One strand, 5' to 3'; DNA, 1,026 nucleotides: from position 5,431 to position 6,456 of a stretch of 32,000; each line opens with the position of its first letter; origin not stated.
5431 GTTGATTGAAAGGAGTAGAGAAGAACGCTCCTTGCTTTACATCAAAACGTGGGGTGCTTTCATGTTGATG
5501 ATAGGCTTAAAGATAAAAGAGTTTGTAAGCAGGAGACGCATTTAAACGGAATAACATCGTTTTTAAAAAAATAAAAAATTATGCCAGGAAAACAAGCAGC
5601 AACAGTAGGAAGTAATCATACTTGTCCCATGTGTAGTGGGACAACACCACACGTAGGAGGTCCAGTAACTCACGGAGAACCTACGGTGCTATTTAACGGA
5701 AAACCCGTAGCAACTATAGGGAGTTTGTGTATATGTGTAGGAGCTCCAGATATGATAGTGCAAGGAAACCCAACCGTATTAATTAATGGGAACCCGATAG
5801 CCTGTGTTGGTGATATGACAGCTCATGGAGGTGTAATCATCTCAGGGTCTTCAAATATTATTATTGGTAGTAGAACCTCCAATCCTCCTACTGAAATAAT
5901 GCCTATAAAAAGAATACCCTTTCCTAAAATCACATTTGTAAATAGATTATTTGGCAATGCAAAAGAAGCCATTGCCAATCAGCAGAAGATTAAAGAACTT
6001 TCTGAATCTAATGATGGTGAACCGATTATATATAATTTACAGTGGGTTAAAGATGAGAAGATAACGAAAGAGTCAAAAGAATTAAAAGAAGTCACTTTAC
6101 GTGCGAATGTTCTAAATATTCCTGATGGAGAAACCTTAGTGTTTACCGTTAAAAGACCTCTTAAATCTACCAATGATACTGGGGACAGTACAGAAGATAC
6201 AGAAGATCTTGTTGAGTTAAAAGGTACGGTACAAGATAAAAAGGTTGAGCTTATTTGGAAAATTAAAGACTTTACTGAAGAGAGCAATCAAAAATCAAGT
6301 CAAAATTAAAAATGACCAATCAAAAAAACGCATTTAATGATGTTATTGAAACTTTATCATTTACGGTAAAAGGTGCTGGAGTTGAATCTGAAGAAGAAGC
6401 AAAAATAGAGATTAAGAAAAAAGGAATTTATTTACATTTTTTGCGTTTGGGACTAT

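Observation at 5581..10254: Orphan PAAR / 1077 aa membrane-active effector / two-TM protein triad inserted between thiF and cmk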

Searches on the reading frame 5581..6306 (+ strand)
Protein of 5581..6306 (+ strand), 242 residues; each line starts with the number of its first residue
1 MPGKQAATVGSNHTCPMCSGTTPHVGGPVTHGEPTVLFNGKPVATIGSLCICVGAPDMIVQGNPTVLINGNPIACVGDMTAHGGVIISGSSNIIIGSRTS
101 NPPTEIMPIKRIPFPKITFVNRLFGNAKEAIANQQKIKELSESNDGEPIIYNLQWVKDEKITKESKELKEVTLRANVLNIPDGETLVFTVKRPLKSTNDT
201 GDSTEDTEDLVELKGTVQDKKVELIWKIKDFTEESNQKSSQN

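Call 3: search_protein_families(library=pfam, proteins=[window:5581-6306:+], max_evalue=1)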
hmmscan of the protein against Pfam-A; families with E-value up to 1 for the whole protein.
window:5581-6306:+ (242 aa): 1 family
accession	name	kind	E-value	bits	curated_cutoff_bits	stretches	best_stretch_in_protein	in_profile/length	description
PF05488.18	PAAR_motif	-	4.2e-23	81.8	27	2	20-88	2-70/70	PAAR motif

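Call 4: search_protein_families(library=ncbifam, proteins=[window:5581-6306:+], max_evalue=1)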
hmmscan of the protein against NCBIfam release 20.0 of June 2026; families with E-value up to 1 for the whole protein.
window:5581-6306:+ (242 aa): 2 families
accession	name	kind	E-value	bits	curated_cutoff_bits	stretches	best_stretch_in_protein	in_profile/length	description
NF033420.0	T6SS_PAAR_dom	equivalog_domain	6.7e-09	35.7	124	2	58-96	57-94/94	type VI secretion system PAAR protein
NF041261.1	RHS_core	equivalog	0.063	11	2000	1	69-100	2-33/1261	RHS element core protein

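Call 17: list_cluster_members(proteins=[P0001, P0023, P0002, window:5581-6306:+, window:9556-10251:+])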
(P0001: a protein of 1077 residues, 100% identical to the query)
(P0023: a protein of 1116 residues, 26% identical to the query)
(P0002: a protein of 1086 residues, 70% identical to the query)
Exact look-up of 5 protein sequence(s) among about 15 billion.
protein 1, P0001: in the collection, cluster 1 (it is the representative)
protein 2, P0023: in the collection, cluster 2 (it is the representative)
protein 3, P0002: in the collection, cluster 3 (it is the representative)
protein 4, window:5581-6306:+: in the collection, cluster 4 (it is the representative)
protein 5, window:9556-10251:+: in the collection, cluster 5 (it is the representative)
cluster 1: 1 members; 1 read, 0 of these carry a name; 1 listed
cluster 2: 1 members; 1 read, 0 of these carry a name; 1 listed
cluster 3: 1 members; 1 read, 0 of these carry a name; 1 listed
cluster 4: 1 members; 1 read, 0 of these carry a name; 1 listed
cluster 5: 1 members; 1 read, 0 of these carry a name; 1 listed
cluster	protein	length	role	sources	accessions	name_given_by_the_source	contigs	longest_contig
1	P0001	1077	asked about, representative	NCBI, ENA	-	-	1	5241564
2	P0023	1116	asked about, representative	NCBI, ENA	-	-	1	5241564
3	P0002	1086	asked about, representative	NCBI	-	-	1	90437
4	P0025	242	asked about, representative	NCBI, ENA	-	-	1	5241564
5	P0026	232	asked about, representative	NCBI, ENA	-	-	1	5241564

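Call 50: find_homologous_proteins(query=window:5581-6306:+, max_evalue=1e-10)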
Query window:5581-6306:+ (242 aa): 181 proteins with E <= 1e-10 among 664 candidates; the best 120 are listed.
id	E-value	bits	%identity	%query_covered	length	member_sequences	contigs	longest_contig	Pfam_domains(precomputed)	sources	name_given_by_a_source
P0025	1.9e-157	540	100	100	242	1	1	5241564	PF05488.19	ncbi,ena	-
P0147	3.7e-115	401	74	99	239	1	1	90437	PF05488.19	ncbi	-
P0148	1.2e-106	373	70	99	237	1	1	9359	PF05488.19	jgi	jgi:uncharacterized Zn-binding protein involved in type VI secretion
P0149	1.5e-104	367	68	99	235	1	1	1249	PF05488.19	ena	-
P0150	2.0e-103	363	66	97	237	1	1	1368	PF05488.19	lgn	-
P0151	1.9e-100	353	65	99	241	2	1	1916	PF05488.19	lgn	-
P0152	9.8e-100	351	67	99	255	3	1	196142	PF05488.19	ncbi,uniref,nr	ncbi:PAAR domain-containing protein [Fulvivirga sp. 2943]|uniref:PAAR domain-containing protein n=2 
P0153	1.8e-98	347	68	97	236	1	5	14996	PF05488.19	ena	-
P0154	1.4e-95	337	61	99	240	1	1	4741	PF05488.19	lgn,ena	-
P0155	1.5e-95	337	61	99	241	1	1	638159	PF05488.19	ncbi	-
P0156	6.6e-95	335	65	97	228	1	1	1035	PF05488.19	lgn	-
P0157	6.4e-90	319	62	99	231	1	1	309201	PF05488.19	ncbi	-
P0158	8.3e-90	318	63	95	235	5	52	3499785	PF05488.19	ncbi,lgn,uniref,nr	ncbi:PAAR domain-containing protein [Tenacibaculum maritimum]|uniref:PAAR domain-containing protein 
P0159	3.2e-89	316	61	99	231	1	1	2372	PF05488.19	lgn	-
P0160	4.0e-89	316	61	99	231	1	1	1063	PF05488.19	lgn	-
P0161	2.0e-88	314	67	90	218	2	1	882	PF05488.19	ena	-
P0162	1.8e-87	311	59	99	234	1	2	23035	PF05488.19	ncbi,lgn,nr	ncbi:MAG: hypothetical protein CR968_02510 [Flavobacteriia bacterium]|nr:MAG: hypothetical protein C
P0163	1.5e-86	308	59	99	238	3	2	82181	PF05488.19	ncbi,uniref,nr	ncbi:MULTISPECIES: PAAR domain-containing protein [unclassified Tenacibaculum]|uniref:PAAR domain-co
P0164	2.3e-84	300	58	100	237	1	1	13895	PF05488.19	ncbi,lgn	-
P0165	2.9e-84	300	58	98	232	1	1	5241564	PF05488.19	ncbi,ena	-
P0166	3.1e-84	300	58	97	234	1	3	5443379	PF05488.19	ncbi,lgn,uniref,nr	ncbi:PAAR domain-containing protein [Aquimarina hainanensis]|uniref:PAAR domain-containing protein n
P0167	5.5e-84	299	56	100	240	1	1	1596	PF05488.19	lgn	-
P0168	8.7e-84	299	62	96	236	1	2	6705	PF05488.19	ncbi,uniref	ncbi:PAAR domain-containing protein [Tenacibaculum sp.]|uniref:PAAR domain-containing protein n=1 Ta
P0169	1.2e-83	298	59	93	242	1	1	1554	PF05488.19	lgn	-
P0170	1.1e-82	295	56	97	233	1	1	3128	PF05488.19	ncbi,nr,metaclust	ncbi:hypothetical protein AB832_00720 [Flavobacteriaceae bacterium (ex Bugula neritina AB1)]|nr:hypo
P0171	1.1e-81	292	55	95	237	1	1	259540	PF05488.19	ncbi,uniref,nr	ncbi:PAAR domain-containing protein [Spongiivirga citrea]|uniref:PAAR domain-containing protein n=1 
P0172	2.7e-81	290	56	99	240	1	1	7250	PF05488.19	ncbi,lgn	-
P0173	1.9e-80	288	57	95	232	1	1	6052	PF05488.19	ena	-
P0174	4.6e-80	286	56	99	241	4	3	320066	PF05488.19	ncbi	-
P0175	3.1e-79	284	55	98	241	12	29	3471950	PF05488.19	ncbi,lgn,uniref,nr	ncbi:PAAR domain-containing protein [Tenacibaculum maritimum]|uniref:PAAR domain-containing protein 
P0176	2.7e-78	281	55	100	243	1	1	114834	PF05488.19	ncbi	-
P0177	1.8e-77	278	52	99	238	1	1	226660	PF05488.19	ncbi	-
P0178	8.1e-76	272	55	99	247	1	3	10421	PF05488.19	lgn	-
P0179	3.7e-75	270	53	98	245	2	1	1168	PF05488.19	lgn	-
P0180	6.7e-75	269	54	98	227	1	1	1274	PF05488.19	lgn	-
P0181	1.2e-73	265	54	97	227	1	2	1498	PF05488.19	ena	-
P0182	2.8e-73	264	53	96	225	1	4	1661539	PF05488.19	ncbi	-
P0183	1.8e-72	262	50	91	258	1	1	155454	PF05488.19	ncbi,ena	-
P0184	1.9e-72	261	51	100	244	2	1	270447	PF05488.19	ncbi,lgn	ncbi:MAG: PAAR domain-containing protein [Labilibaculum antarcticum]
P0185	3.3e-72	261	53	97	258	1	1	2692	PF05488.19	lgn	-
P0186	7.8e-71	256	49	100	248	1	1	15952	PF05488.19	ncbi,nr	ncbi:hypothetical protein DMA11_21515 [Marinilabiliaceae bacterium JC017]|nr:hypothetical protein DM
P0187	9.7e-71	256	51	95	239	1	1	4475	PF05488.19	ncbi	-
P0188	1.1e-70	256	51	96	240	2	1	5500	PF05488.19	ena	-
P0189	1.2e-70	256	50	100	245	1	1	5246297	PF05488.19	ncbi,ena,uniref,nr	ncbi:PAAR domain-containing protein [Labilibaculum manganireducens]|uniref:PAAR domain-containing pr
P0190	2.5e-70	255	53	99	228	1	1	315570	PF05488.19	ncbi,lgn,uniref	ncbi:PAAR domain-containing protein [Aquimarina longa]|uniref:PAAR domain-containing protein n=1 Tax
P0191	2.8e-70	254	51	100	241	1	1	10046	PF05488.19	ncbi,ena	-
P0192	7.7e-70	253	50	98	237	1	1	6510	PF05488.19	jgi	-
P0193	8.5e-70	253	53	98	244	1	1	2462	PF05488.19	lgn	-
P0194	1.1e-69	252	50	97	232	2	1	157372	PF05488.19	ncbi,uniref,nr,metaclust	ncbi:PAAR domain-containing protein [Cellulophaga baltica]|uniref:PAAR domain-containing protein n=1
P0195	7.3e-69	250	52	96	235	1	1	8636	PF05488.19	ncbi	-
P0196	1.1e-68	249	49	100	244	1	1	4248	PF05488.19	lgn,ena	-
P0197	2.1e-68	248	51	91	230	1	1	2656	PF05488.19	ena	-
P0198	5.3e-68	247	49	100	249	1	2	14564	PF05488.19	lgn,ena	-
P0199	6.9e-68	247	48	99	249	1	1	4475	PF05488.19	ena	-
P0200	8.8e-68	246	52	97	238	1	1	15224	PF05488.19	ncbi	-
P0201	1.2e-67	246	50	99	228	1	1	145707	PF05488.19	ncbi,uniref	ncbi:PAAR domain-containing protein [Cellulophaga sp. E6(2014)]|uniref:PAAR domain-containing protei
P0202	8.9e-67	243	49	100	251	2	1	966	PF05488.19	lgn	-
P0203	1.1e-66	243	49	98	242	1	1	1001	PF05488.19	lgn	-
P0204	3.0e-66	241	58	80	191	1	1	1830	PF05488.19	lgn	-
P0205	8.8e-66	240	52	91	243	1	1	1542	PF05488.19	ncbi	-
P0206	2.2e-65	238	47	98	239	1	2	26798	PF05488.19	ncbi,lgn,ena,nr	ncbi:MAG: PAAR domain-containing protein [Labilibaculum sp.]|nr:PAAR domain-containing protein [Labi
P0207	3.1e-65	238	47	98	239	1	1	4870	PF05488.19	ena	-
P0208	3.3e-65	238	48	99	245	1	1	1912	PF05488.19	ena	-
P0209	3.5e-65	238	47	98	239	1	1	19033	PF05488.19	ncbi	-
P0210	5.9e-65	237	50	100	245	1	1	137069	PF05488.19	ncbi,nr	ncbi:hypothetical protein DMA11_01865 [Marinilabiliaceae bacterium JC017]|nr:hypothetical protein DM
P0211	8.6e-65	236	47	98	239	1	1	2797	PF05488.19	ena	-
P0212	1.1e-64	236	47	98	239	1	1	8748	PF05488.19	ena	-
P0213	1.8e-64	235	47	98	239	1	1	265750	PF05488.19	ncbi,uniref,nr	ncbi:PAAR domain-containing protein [Labilibaculum sp. DW002]|uniref:PAAR domain-containing protein 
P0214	2.5e-64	235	51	95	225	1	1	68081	PF05488.19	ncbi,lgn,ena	-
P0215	3.4e-64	234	50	99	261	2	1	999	PF05488.19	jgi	-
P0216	3.7e-64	234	48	99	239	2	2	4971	PF05488.19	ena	-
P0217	4.0e-64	234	51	98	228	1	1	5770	PF05488.19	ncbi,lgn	-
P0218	6.4e-64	234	51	91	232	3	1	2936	PF05488.19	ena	-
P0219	1.1e-63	233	47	93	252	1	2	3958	PF05488.19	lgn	-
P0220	4.2e-62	228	46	99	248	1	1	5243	PF05488.19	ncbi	-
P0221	5.5e-62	227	49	91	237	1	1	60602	PF05488.19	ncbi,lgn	-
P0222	9.6e-62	226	47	99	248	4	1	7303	PF05488.19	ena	-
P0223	2.3e-61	225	50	98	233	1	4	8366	PF05488.19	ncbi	-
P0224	5.2e-60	221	47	97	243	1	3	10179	PF05488.19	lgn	-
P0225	1.7e-59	219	47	97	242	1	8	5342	PF05488.19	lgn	-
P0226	1.7e-59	219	49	97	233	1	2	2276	PF05488.19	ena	-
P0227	7.6e-59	217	49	91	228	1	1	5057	PF05488.19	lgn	-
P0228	9.5e-59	217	48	99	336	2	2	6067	PF05488.19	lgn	-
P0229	3.9e-58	215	47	93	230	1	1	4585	PF05488.19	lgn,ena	-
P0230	6.8e-58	214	44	96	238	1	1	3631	PF05488.19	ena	-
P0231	8.1e-58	214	45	95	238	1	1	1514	PF05488.19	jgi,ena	-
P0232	1.2e-57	213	48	98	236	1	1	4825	PF05488.19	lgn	-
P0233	5.9e-57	211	45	93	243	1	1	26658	PF05488.19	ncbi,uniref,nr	ncbi:PAAR domain-containing protein [Ancylomarina sp. 16SWW S1-10-2]|uniref:PAAR domain-containing p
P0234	6.3e-57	211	48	100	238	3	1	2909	PF05488.19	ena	-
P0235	2.4e-56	209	56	75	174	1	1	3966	PF05488.19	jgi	jgi:hypothetical protein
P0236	2.9e-56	208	46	95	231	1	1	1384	PF05488.19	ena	-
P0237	8.7e-56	207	57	71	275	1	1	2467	PF05488.19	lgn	-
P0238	7.8e-55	204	47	93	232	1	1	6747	PF05488.19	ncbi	-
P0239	9.1e-55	204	47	90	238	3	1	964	PF05488.19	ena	-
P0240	2.2e-54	202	46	79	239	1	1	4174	PF05488.19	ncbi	-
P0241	5.0e-54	201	63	60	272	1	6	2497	PF05488.19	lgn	-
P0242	1.1e-53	200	66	60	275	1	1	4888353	PF05488.19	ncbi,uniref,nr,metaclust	ncbi:PAAR repeat-containing protein [Cellulophaga algicola DSM 14237]|uniref:PAAR repeat-containing 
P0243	1.4e-53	200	46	95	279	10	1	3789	PF05488.19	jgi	jgi:uncharacterized Zn-binding protein involved in type VI secretion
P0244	4.3e-53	198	67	60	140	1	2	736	PF05488.19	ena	-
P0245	5.4e-53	198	46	98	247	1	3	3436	PF05488.19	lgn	-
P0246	8.7e-52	194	64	57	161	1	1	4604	PF05488.19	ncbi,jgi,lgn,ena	-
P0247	9.5e-52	194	46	99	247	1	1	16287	PF05488.19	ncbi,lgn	-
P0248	2.2e-51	192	45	98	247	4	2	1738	PF05488.19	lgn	-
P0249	2.9e-51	192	45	98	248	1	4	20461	PF05488.19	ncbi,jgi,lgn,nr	ncbi:MAG: PAAR domain-containing protein [Marinifilum sp.]|jgi:uncharacterized Zn-binding protein in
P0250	1.2e-50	190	46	95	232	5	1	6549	PF05488.19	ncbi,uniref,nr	ncbi:PAAR domain-containing protein [Geofilum rhodophaeum]|uniref:PAAR domain-containing protein n=1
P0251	1.3e-50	190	42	95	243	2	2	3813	PF05488.19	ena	-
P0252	2.2e-50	189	44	98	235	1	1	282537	PF05488.19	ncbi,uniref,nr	ncbi:hypothetical protein BZG02_11870 [Labilibaculum filiforme]|uniref:Uncharacterized protein n=1 T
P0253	2.9e-50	189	61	57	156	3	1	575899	PF05488.19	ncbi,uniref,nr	ncbi:PAAR domain-containing protein [Tamlana agarivorans]|uniref:PAAR domain-containing protein n=1 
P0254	6.8e-50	188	44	99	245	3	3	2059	PF05488.19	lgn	-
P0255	6.8e-50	188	44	98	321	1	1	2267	PF05488.19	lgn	-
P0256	1.2e-49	187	42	98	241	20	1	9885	PF05488.19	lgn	-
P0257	1.8e-49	186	40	98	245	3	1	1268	PF05488.19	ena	-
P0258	2.2e-49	186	44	95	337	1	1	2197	PF05488.19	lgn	-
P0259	5.6e-49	185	63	57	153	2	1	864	PF05488.19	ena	-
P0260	7.3e-49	184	58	60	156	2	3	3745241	PF05488.19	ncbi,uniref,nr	ncbi:PAAR domain-containing protein [Tamlana sp. s12]|uniref:PAAR domain-containing protein n=1 Tax=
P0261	1.0e-48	184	45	92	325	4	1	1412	PF05488.19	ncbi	-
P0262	1.2e-48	184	59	58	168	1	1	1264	PF05488.19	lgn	-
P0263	1.2e-48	184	59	59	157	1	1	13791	PF05488.19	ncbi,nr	ncbi:hypothetical protein AB832_06735 [Flavobacteriaceae bacterium (ex Bugula neritina AB1)]|nr:hypo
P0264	2.8e-48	182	58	57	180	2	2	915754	PF05488.19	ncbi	-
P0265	4.6e-48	182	61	57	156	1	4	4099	PF05488.19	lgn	-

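Call 55: find_encoding_contigs(protein=P0158, flank=10000, max_places=2)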
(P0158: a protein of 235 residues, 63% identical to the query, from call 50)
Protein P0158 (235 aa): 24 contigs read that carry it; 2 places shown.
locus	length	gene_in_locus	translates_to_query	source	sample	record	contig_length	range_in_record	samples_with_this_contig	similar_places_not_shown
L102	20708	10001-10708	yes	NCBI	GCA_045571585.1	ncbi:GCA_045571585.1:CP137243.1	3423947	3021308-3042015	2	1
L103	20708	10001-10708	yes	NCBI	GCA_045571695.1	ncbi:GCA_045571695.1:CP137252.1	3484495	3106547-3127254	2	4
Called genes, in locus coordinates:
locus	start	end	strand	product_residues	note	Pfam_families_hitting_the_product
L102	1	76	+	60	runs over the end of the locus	-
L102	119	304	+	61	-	-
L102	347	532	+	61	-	-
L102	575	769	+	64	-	-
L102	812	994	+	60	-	-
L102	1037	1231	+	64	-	-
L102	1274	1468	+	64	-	-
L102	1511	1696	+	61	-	-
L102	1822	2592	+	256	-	-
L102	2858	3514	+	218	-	PF00072:Response_reg, PF00196:GerE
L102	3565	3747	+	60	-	-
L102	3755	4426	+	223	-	-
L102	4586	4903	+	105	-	-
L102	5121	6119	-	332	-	PF00535:Glycos_transf_2, PF13641:Glyco_tranf_2_3, PF13632:Glyco_trans_2_3 (faint)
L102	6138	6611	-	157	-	PF13588:HSDR_N_2, PF04313:HSDR_N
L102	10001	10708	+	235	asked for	PF05488:PAAR_motif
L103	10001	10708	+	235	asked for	PF05488:PAAR_motif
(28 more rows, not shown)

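Call 56: find_encoding_contigs(protein=P0189, flank=10000, max_places=2)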
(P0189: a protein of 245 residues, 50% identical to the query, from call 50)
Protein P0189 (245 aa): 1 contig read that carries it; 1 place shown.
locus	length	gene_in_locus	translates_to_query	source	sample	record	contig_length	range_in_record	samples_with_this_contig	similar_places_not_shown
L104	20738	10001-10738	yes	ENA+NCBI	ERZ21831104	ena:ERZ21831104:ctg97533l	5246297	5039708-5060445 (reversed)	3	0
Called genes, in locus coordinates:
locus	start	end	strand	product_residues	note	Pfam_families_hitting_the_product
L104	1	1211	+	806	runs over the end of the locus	PF02861:Clp_N, PF12775:AAA_7 (weak), PF13191:AAA_16 (weak), PF00004:AAA, PF17871:AAA_lid_9, PF07724:AAA_2, PF07728:AAA_5, PF10431:ClpB_D2-small, +6 more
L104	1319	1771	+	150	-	-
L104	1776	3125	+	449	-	PF17541:TssC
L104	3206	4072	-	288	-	PF17555:TssN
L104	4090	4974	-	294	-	-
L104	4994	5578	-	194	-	PF00877:NLPC_P60 (weak)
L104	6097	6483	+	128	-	PF17642:TssD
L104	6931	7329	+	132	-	PF17642:TssD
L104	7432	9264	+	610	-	PF05954:Phage_GPD, PF04717:Phage_base_V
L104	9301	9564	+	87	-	-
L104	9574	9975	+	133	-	-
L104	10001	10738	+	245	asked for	PF05488:PAAR_motif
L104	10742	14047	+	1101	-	PF20249:VasX_N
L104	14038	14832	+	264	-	-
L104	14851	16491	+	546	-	PF09994:T6SS_Tle1-like_cat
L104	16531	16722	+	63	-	-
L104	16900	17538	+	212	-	-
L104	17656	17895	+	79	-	PF00872:Transposase_mut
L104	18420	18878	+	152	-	-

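Call 67: find_encoding_contigs(protein=P0165, flank=10000, max_places=2)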
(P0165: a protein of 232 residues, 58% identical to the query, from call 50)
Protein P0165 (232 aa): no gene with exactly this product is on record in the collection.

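Call 71: search_protein_families(library=padloc, proteins=[window:5581-6306:+], max_evalue=0.01)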
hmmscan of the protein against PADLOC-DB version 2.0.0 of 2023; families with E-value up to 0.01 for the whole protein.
window:5581-6306:+ (242 aa): 0 families

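Call 83: find_encoding_contigs(protein=P0194, flank=6000, max_places=1)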
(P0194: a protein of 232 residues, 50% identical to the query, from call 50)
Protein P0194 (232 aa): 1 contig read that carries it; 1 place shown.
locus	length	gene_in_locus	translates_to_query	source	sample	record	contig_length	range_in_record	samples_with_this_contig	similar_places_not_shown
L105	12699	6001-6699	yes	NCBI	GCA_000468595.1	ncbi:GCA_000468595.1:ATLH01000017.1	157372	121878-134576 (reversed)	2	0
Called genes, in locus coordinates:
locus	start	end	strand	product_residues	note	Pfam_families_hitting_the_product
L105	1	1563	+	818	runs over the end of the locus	PF02861:Clp_N, PF05621:TniB, PF13191:AAA_16 (weak), PF00004:AAA, PF17871:AAA_lid_9, PF07724:AAA_2, PF07728:AAA_5, PF10431:ClpB_D2-small, +12 more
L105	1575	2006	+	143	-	PF04965:GPW_gp25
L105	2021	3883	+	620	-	-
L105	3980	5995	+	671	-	-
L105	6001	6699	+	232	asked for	PF05488:PAAR_motif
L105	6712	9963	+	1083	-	PF20249:VasX_N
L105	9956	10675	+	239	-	-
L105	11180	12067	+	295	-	PF06271:RDD (faint)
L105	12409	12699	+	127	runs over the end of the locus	-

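Call 84: find_encoding_contigs(protein=P0233, flank=6000, max_places=1)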
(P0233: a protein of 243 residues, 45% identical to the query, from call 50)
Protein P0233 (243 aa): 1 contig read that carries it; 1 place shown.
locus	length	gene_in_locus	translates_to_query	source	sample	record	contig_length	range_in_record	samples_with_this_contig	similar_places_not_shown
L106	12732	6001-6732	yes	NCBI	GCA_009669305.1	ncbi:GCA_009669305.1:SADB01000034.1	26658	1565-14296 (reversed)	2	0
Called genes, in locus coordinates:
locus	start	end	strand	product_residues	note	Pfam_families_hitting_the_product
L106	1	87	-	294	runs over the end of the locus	-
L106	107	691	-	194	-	PF00877:NLPC_P60 (weak)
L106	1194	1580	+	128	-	PF17642:TssD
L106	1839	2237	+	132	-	PF17642:TssD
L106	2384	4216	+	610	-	PF05954:Phage_GPD, PF04717:Phage_base_V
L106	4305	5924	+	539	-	-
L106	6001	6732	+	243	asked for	PF05488:PAAR_motif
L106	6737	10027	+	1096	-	PF20249:VasX_N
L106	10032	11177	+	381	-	-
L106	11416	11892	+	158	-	-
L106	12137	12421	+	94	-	-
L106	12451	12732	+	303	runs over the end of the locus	-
